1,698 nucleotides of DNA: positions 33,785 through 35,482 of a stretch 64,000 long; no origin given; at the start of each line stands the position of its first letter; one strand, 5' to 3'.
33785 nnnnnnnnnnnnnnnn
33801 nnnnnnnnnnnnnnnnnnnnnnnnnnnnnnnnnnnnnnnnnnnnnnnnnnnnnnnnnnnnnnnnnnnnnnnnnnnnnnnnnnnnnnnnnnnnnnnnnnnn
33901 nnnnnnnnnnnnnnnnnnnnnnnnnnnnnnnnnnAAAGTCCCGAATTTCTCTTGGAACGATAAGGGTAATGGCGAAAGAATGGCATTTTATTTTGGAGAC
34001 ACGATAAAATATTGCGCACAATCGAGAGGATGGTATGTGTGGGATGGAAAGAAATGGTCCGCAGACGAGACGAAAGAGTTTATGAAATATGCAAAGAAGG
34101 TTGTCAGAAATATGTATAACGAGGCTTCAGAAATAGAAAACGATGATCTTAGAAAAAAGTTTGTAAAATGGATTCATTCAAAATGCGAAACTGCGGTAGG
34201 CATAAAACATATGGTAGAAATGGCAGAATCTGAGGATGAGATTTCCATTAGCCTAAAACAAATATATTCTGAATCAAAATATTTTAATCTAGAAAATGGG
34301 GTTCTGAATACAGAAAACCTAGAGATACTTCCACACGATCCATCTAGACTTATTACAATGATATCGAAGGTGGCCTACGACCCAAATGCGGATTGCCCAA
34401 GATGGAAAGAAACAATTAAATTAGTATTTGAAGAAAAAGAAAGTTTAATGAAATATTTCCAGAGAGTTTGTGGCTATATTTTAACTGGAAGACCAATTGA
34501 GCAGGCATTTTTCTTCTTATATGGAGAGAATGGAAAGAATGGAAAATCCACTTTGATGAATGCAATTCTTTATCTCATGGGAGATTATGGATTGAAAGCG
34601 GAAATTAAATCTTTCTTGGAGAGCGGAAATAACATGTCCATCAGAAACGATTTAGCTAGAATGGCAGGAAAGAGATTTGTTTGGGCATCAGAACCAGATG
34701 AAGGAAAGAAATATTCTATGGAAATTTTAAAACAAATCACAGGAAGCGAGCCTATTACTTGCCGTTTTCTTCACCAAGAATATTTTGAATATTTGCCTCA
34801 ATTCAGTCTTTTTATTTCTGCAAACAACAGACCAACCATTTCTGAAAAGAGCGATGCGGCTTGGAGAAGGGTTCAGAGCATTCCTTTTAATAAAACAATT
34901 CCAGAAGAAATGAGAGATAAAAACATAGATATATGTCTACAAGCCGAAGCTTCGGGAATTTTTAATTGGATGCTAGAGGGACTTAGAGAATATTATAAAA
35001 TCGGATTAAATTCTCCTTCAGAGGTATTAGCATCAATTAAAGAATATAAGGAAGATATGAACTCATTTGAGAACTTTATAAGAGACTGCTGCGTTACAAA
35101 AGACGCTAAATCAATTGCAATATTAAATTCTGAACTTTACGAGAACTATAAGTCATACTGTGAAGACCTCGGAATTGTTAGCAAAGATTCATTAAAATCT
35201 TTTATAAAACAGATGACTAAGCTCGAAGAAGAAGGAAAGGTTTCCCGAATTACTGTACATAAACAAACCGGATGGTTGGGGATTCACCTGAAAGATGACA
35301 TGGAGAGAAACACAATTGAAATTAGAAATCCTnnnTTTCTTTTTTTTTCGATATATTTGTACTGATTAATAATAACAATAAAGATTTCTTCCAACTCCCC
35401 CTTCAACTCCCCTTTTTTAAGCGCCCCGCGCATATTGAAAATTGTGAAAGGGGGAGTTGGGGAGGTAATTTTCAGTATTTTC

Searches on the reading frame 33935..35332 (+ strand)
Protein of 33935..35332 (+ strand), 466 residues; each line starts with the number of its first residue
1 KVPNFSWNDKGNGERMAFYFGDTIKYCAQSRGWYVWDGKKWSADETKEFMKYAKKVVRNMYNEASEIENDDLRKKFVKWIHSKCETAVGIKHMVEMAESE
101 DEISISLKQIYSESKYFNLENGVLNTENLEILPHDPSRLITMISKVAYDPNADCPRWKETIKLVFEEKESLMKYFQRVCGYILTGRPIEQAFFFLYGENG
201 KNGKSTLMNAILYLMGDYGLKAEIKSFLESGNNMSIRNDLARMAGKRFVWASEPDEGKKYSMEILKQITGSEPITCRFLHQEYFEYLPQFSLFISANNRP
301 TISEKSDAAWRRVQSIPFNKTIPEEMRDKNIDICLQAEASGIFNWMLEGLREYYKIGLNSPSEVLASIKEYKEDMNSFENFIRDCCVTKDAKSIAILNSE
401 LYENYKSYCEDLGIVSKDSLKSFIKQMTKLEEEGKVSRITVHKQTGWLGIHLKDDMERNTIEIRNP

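Call 49: find_homologous_proteins(query=window:33935-35332:+, max_evalue=1e-10)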
Query window:33935-35332:+ (466 aa): 413 proteins with E <= 1e-10 among 3864 candidates; the best 120 are listed.
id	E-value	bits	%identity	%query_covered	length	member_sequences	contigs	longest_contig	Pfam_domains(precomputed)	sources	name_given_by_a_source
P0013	1.1e-115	405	46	88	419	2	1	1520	PF19263.6,PF08706.17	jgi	jgi:putative DNA primase/helicase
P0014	4.9e-98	347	41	97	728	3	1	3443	PF19263.6,PF09250.17,PF08706.17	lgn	-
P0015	9.9e-95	336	40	97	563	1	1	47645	PF19263.6,PF08706.17,PF08708.17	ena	-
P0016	3.3e-93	331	41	86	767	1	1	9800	PF19263.6,PF08706.17,PF03288.23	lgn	-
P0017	1.8e-90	322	38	97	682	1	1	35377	PF19263.6,PF08706.17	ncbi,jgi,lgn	-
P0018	3.5e-90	321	39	88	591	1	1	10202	PF19263.6,PF00772.27,PF08706.17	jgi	jgi:putative DNA primase/helicase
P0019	3.6e-90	321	39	88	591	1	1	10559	PF19263.6,PF00772.27,PF08706.17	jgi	jgi:putative DNA primase/helicase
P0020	9.7e-90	320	39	88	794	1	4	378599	PF22763.2,PF19263.6,PF08706.17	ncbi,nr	ncbi:DNA primase [Bacillus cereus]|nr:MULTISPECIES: phage/plasmid primase, P4 family [Bacillus cereu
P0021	1.2e-89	319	39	88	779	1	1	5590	PF22763.2,PF19263.6,PF08706.17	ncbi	ncbi:phage/plasmid primase, P4 family, partial [Bacillus toyonensis]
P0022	3.4e-89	318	39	88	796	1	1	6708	PF22763.2,PF19263.6,PF08706.17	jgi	jgi:putative DNA primase/helicase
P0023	3.5e-89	318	38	97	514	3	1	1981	PF19263.6,PF08706.17,PF03288.23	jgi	jgi:putative DNA primase/helicase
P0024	3.8e-89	318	37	87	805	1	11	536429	PF22763.2,PF19263.6,PF08706.17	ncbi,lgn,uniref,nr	ncbi:phage/plasmid primase, P4 family [Bacillus inaquosorum]|uniref:phage/plasmid primase, P4 family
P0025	4.3e-89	318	38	87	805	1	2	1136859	PF22763.2,PF19263.6,PF08706.17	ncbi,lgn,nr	ncbi:hypothetical protein BSBH6_00158 [Bacillus subtilis]|nr:hypothetical protein BSBH6_00158 [Bacil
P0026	5.4e-89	317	38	88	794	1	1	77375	PF22763.2,PF19263.6,PF08706.17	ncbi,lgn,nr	ncbi:TPA: DNA primase [Bacillus toyonensis]|nr:DNA primase [Bacillus toyonensis]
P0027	5.4e-89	317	38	87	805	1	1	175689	PF22763.2,PF19263.6,PF08706.17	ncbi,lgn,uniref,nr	ncbi:phage/plasmid primase, P4 family [Bacillus sp. C28GYM-DRY-1]|uniref:phage/plasmid primase, P4 f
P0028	5.8e-89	317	37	87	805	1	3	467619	PF22763.2,PF19263.6,PF08706.17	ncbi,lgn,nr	ncbi:phage/plasmid primase, P4 family [Bacillus subtilis]|nr:phage/plasmid primase, P4 family [Bacil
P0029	6.9e-89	317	37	87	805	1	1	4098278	PF22763.2,PF19263.6,PF08706.17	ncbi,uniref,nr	ncbi:phage/plasmid primase, P4 family [Bacillus subtilis]|uniref:phage/plasmid primase, P4 family n=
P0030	7.8e-89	317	38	88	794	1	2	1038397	PF22763.2,PF19263.6,PF08706.17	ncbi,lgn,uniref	ncbi:phage/plasmid primase, P4 family [Bacillus cereus]|uniref:phage/plasmid primase, P4 family n=1 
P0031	9.9e-89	316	39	88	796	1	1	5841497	PF22763.2,PF19263.6,PF08706.17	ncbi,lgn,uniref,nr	ncbi:hypothetical protein bmyco0002_56420 [Bacillus pseudomycoides]|uniref:phage/plasmid primase, P4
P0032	1.1e-88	316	38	88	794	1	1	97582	PF22763.2,PF19263.6,PF08706.17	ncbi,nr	ncbi:phage/plasmid primase, P4 family [Bacillus cereus]|nr:phage/plasmid primase, P4 family [Bacillu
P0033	1.2e-88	316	37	87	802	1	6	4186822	PF22763.2,PF19263.6,PF08706.17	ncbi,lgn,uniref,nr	ncbi:phage/plasmid primase, P4 family [Bacillus subtilis]|uniref:phage/plasmid primase, P4 family n=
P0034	1.3e-88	316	39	88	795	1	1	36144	PF22763.2,PF19263.6,PF08706.17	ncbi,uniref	ncbi:phage/plasmid primase, P4 family [Bacillus cereus group sp. MYBK5-2]|uniref:phage/plasmid prima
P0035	1.4e-88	316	37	87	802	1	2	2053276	PF22763.2,PF19263.6,PF08706.17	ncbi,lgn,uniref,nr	ncbi:phage/plasmid primase, P4 family [Bacillus subtilis]|uniref:phage/plasmid primase, P4 family n=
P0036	1.5e-88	316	38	88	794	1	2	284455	PF22763.2,PF19263.6,PF08706.17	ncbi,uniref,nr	ncbi:phage/plasmid primase, P4 family [Bacillus toyonensis]|uniref:phage/plasmid primase, P4 family 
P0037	1.6e-88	316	38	88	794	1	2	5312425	PF22763.2,PF19263.6,PF08706.17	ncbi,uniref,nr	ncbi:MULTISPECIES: phage/plasmid primase, P4 family [Bacillus cereus group]|uniref:phage/plasmid pri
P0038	1.7e-88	316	38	88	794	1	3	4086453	PF22763.2,PF19263.6,PF08706.17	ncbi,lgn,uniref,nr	ncbi:phage/plasmid primase, P4 family [Bacillus toyonensis]|uniref:SF3 helicase domain-containing pr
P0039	1.7e-88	316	36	87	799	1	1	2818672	PF22763.2,PF19263.6,PF08706.17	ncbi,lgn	ncbi:phage/plasmid primase, P4 family [Bacillus sp. FSL W7-1360]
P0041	1.9e-88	316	39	88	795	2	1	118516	PF22763.2,PF19263.6,PF08706.17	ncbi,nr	ncbi:phage/plasmid primase, P4 family [Bacillus cereus]|nr:phage/plasmid primase, P4 family [Bacillu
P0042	2.0e-88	315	38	87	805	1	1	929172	PF22763.2,PF19263.6,PF08706.17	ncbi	ncbi:phage/plasmid primase, P4 family [Bacillus subtilis]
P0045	2.3e-88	315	37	87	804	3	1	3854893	PF22763.2,PF19263.6,PF08706.17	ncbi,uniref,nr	ncbi:phage/plasmid primase, P4 family [Bacillus pumilus]|uniref:phage/plasmid primase, P4 family n=1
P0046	2.4e-88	315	37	87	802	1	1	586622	PF22763.2,PF19263.6,PF08706.17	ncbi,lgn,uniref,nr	ncbi:phage/plasmid primase, P4 family [Bacillus mojavensis]|uniref:Phage/plasmid primase, P4 family 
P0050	2.7e-88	315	37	87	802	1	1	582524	PF22763.2,PF19263.6,PF08706.17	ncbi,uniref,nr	ncbi:phage/plasmid primase, P4 family [Bacillus sp. SKDU12]|uniref:phage/plasmid primase, P4 family 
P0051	2.7e-88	315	37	87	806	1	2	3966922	PF22763.2,PF19263.6,PF08706.17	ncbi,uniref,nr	ncbi:DNA primase [Bacillus siamensis]|uniref:phage/plasmid primase, P4 family n=1 Tax=Bacillus amylo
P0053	2.9e-88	315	39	88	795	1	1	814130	PF22763.2,PF19263.6,PF08706.17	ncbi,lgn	ncbi:TPA: phage/plasmid primase, P4 family [Bacillus luti]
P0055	3.6e-88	315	37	87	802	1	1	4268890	PF22763.2,PF19263.6,PF08706.17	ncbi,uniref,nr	ncbi:phage/plasmid primase, P4 family [Bacillus subtilis]|uniref:phage/plasmid primase, P4 family n=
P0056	3.7e-88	315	37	87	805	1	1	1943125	PF22763.2,PF19263.6,PF08706.17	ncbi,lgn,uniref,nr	ncbi:phage/plasmid primase, P4 family [Bacillus atrophaeus]|uniref:phage/plasmid primase, P4 family 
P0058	5.1e-88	314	37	87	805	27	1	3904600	PF22763.2,PF19263.6,PF08706.17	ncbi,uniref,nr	ncbi:phage/plasmid primase, P4 family [Bacillus velezensis]|uniref:phage/plasmid primase, P4 family 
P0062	6.2e-88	314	37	87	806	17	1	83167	PF22763.2,PF19263.6,PF08706.17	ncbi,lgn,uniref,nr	ncbi:DNA primase [Bacillus sp. FMQ74]|uniref:phage/plasmid primase, P4 family n=1 Tax=Bacillus sp. F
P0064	7.7e-88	313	37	88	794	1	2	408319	PF22763.2,PF19263.6,PF08706.17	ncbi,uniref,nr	ncbi:phage/plasmid primase, P4 family [Bacillus toyonensis]|uniref:phage/plasmid primase, P4 family 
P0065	8.0e-88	313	37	88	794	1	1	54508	PF22763.2,PF19263.6,PF08706.17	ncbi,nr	ncbi:phage/plasmid primase, P4 family [Bacillus cereus]|nr:phage/plasmid primase, P4 family [Bacillu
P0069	1.5e-87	312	38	88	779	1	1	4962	PF22763.2,PF19263.6,PF08706.17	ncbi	ncbi:phage/plasmid primase, P4 family, partial [Bacillus toyonensis]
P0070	1.7e-87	312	37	87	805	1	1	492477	PF22763.2,PF19263.6,PF08706.17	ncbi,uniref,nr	ncbi:phage/plasmid primase, P4 family [Bacillus sp. F56]|uniref:phage/plasmid primase, P4 family n=1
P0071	1.7e-87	312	37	87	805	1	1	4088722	PF22763.2,PF19263.6,PF08706.17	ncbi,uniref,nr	ncbi:phage/plasmid primase, P4 family [Bacillus velezensis]|uniref:phage/plasmid primase, P4 family 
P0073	1.9e-87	312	37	87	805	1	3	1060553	PF22763.2,PF19263.6,PF08706.17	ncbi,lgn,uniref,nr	ncbi:phage/plasmid primase, P4 family [Bacillus subtilis]|uniref:phage/plasmid primase, P4 family n=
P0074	1.9e-87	312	37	87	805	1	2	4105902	PF22763.2,PF19263.6,PF08706.17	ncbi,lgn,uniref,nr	ncbi:phage/plasmid primase, P4 family [Bacillus sp. Man122]|uniref:phage/plasmid primase, P4 family 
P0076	2.1e-87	312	37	87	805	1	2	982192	PF22763.2,PF19263.6,PF08706.17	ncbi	ncbi:MAG: phage/plasmid primase, P4 family [Bacillota bacterium]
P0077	2.2e-87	312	38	88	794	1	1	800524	PF22763.2,PF19263.6,PF08706.17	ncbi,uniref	ncbi:phage/plasmid primase, P4 family [Bacillus toyonensis]|uniref:phage/plasmid primase, P4 family 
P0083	3.6e-87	311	37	87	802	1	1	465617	PF22763.2,PF19263.6,PF08706.17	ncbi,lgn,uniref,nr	ncbi:phage/plasmid primase, P4 family [Bacillus halotolerans]|uniref:phage/plasmid primase, P4 famil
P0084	3.7e-87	311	38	88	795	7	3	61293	PF22763.2,PF19263.6,PF08706.17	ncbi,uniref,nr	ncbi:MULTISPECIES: phage/plasmid primase, P4 family [unclassified Bacillus cereus group]|uniref:phag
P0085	4.5e-87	311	38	88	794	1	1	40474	PF22763.2,PF19263.6,PF08706.17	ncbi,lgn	ncbi:TPA: phage/plasmid primase, P4 family [Bacillus toyonensis]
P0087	5.3e-87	311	38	88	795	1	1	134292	PF22763.2,PF19263.6,PF08706.17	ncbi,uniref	ncbi:phage/plasmid primase, P4 family [Bacillus cereus group sp. Bce018]|uniref:phage/plasmid primas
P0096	1.7e-86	309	37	88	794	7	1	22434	PF22763.2,PF19263.6,PF08706.17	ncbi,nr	ncbi:phage/plasmid primase, P4 family [Bacillus thuringiensis]|nr:phage/plasmid primase, P4 family [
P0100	2.6e-86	308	38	88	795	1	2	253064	PF22763.2,PF19263.6,PF08706.17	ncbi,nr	ncbi:phage/plasmid primase, P4 family [Bacillus cereus]|nr:phage/plasmid primase, P4 family [Bacillu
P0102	2.9e-86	308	38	88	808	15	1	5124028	PF22763.2,PF19263.6,PF08706.17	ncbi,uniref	ncbi:phage/plasmid primase, P4 family [Priestia megaterium]|uniref:phage/plasmid primase, P4 family 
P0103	3.3e-86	308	38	88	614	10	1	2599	PF22763.2,PF19263.6,PF08706.17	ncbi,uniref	ncbi:phage/plasmid primase, P4 family, partial [Bacillus licheniformis]|uniref:phage/plasmid primase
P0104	3.3e-86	308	38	88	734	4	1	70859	PF22763.2,PF19263.6,PF08706.17,PF03288.23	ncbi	ncbi:phage/plasmid primase, P4 family [Peribacillus sp. Aquil_B8]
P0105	3.9e-86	308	38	88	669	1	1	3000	PF22763.2,PF19263.6,PF08706.17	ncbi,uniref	ncbi:phage/plasmid primase, P4 family, partial [Bacillus glycinifermentans]|uniref:phage/plasmid pri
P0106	4.0e-86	308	35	100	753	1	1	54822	PF22763.2,PF19263.6,PF08706.17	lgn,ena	-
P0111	1.4e-85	306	36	88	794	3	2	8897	PF22763.2,PF19263.6,PF08706.17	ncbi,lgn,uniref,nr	ncbi:phage/plasmid primase, P4 family [Bacillus sanguinis]|uniref:phage/plasmid primase, P4 family n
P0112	3.0e-85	305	37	87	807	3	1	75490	PF22763.2,PF19263.6,PF08706.17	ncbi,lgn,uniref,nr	ncbi:phage/plasmid primase, P4 family [Bacillus safensis]|uniref:phage/plasmid primase, P4 family n=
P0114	3.1e-85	305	37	87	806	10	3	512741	PF22763.2,PF19263.6,PF08706.17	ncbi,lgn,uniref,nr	ncbi:phage/plasmid primase, P4 family [Bacillus pumilus]|uniref:phage/plasmid primase, P4 family n=1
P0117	4.4e-85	304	37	88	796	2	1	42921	PF22763.2,PF19263.6,PF08706.17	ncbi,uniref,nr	ncbi:DNA primase [Bacillus cereus]|uniref:phage/plasmid primase, P4 family n=1 Tax=Bacillus cereus T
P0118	4.9e-85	304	37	88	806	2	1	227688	PF22763.2,PF19263.6,PF08706.17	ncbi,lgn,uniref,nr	ncbi:phage/plasmid primase, P4 family [Bacillus zhangzhouensis]|uniref:DNA primase n=1 Tax=Bacillus 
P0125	1.9e-84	302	37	88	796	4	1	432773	PF22763.2,PF19263.6,PF08706.17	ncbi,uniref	ncbi:phage/plasmid primase, P4 family [Rossellomorea marisflavi]|uniref:phage/plasmid primase, P4 fa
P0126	3.6e-84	301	37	88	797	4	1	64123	PF22763.2,PF19263.6,PF08706.17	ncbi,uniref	ncbi:DNA primase [Heyndrickxia oleronia]|uniref:phage/plasmid primase, P4 family n=1 Tax=Heyndrickxi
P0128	3.8e-84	301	37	88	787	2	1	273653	PF22763.2,PF19263.6,PF08706.17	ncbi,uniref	ncbi:phage/plasmid primase, P4 family [Rummeliibacillus stabekisii]|uniref:phage/plasmid primase, P4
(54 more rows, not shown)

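Call 52: find_encoding_contigs(protein=P0015, flank=4000, max_places=1)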
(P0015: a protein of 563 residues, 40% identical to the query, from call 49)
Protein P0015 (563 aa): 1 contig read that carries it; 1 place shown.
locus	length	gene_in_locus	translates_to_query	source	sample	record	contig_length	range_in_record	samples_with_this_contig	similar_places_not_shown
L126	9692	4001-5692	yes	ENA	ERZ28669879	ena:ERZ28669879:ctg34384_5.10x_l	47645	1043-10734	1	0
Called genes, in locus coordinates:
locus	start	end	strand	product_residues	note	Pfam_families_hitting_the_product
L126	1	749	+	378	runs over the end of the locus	PF00589:Phage_integrase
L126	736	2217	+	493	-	PF00158:Sigma54_activat, PF00004:AAA (weak), PF07724:AAA_2 (weak), PF07728:AAA_5, PF25601:AAA_lid_14 (faint)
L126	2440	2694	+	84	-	-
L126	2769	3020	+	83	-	-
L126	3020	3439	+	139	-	-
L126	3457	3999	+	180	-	PF09250:Prim-Pol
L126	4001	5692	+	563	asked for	PF08708:PriCT_1, PF08706:D5_N, PF19263:DUF5906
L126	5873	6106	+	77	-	-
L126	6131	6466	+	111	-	-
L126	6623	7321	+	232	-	-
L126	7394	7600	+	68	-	-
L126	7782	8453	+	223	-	PF00239:Resolvase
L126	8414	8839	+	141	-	PF12728:HTH_17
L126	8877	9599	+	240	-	-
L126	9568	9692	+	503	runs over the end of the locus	PF14890:Intein_splicing, PF13392:HNH_3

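Call 53: find_encoding_contigs(protein=P0017, flank=4000, max_places=1)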
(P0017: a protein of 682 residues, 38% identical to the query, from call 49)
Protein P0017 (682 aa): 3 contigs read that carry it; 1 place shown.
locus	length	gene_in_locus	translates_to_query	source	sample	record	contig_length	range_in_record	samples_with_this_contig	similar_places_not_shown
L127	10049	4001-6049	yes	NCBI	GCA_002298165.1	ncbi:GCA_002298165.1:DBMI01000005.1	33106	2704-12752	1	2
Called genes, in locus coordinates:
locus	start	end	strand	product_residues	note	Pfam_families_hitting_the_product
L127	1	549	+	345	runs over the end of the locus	-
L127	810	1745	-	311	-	PF06574:FAD_syn, PF01687:Flavokinase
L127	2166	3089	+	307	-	-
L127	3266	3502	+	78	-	-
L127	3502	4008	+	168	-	-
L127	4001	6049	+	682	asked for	PF08706:D5_N, PF19263:DUF5906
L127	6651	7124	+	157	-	PF02732:ERCC4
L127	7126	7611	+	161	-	PF21939:Gp10_C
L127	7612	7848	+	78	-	PF16778:Phage_tail_APC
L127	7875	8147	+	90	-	-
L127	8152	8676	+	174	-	PF01527:HTH_Tnp_1 (faint), PF20901:Sf6_terminase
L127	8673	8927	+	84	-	-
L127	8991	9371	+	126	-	-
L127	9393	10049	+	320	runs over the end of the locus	-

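Call 54: find_encoding_contigs(protein=P0106, flank=4000, max_places=1)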
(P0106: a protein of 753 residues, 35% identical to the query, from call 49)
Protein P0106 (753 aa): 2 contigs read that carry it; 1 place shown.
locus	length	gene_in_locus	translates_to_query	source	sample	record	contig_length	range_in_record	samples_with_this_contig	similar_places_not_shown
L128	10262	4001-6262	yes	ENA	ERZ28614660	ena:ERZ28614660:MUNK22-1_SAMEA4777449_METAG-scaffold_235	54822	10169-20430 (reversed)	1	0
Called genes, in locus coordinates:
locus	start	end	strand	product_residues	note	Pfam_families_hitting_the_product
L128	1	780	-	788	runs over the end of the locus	PF04860:Phage_portal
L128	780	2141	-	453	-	-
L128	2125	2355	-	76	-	-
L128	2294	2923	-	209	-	-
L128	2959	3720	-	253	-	-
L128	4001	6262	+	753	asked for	PF22763:NrS1-1_pol-like_HBD, PF08706:D5_N, PF19263:DUF5906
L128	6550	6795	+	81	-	-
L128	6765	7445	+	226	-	-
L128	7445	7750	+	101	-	-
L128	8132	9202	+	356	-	PF06067:DUF932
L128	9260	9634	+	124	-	-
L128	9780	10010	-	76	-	-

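Call 56: find_related_loci(query=A1, collection=viral_contigs, flank=3000)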
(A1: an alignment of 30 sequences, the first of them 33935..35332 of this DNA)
Query A1 (466 aa) in viral_contigs; peptide patterns used: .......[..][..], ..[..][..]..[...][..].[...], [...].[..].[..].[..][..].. (x = any residue, [..] = any of these).
600 stretches matched a pattern (row limit reached: there are more); 577 encode a relative of the query (tblastn E <= 1e-3); the best 80 are kept; 80 distinct loci.
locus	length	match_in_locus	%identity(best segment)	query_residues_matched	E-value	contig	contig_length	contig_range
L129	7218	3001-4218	38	2-409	2e-93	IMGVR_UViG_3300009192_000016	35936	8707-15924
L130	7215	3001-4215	38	3-409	1e-93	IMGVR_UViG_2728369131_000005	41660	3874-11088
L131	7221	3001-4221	38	1-409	3e-93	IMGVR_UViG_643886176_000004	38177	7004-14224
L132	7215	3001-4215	38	3-409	3e-93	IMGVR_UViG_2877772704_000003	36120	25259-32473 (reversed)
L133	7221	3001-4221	38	1-409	8e-93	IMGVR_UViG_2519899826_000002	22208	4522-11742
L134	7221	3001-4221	38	1-409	8e-93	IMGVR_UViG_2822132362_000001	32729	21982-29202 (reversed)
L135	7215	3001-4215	38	3-409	2e-92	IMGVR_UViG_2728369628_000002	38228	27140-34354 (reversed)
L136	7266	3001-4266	37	3-427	2e-92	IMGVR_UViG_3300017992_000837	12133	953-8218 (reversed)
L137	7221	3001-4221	38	1-409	1e-92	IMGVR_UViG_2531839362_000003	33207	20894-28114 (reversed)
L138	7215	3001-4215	38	3-409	3e-92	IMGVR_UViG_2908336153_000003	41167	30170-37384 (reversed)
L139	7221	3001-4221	38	1-409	4e-92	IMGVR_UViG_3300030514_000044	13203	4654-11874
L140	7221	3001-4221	38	1-409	2e-92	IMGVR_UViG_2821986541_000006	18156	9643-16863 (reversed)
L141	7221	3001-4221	37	1-409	1e-91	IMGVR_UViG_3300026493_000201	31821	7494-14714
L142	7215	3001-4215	37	3-409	1e-91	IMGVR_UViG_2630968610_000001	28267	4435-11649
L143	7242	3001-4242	36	4-421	2e-90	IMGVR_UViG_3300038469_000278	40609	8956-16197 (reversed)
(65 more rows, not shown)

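Call 61: predict_structure(alignment_id=A1)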
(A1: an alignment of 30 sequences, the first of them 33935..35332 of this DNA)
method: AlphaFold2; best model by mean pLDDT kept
length: 466 residues; sequences in the alignment: 30
mean_pLDDT: 89.2   pTM: 0.82
mean pLDDT of the five models: 89.2, 88.0, 87.8, 87.4, 84.8
residues with pLDDT >= 90: 298; 70-90: 130; 50-70: 30; < 50: 8
segments of 3 or more residues with pLDDT < 50: 459-466
pLDDT, mean of each block of 10 residues (from residue 1): 84 96 94 95 95 97 95 97 96 97 93 92 97 96 96 98 96 98 93 88 94 97 88 68 93 75 89 79 85 87 83 93 92 97 98 97 94 82 84 79 89 70 86 90 88 65 40
secondary structure, 60 per line:
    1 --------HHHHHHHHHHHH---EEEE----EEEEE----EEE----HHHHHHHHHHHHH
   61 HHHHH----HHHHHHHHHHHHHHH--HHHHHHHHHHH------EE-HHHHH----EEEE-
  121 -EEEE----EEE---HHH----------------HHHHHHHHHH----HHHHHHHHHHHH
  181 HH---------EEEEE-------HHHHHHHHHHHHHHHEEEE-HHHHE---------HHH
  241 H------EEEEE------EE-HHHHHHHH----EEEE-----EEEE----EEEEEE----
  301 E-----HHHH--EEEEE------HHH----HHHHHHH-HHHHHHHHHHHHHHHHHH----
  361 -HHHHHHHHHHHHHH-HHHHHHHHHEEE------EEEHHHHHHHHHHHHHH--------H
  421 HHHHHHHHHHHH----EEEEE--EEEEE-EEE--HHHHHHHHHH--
elements in order: H9-20 E24-27 E32-36 E41-43 H48-65 H70-84 H87-97 H107-111 E116-119 E122-125 E130-132 H155-164 H169-182 E192-196 H204-218 E219-222 H224-227 H238-241 E248-252 H262-269 E274-277 E283-286 E291-296 H307-310 E313-317 H331-337 H339-356 H362-375 H377-385 E386-388 E395-397 H398-411 H420-432 E437-441 E444-448 E450-452 H455-464
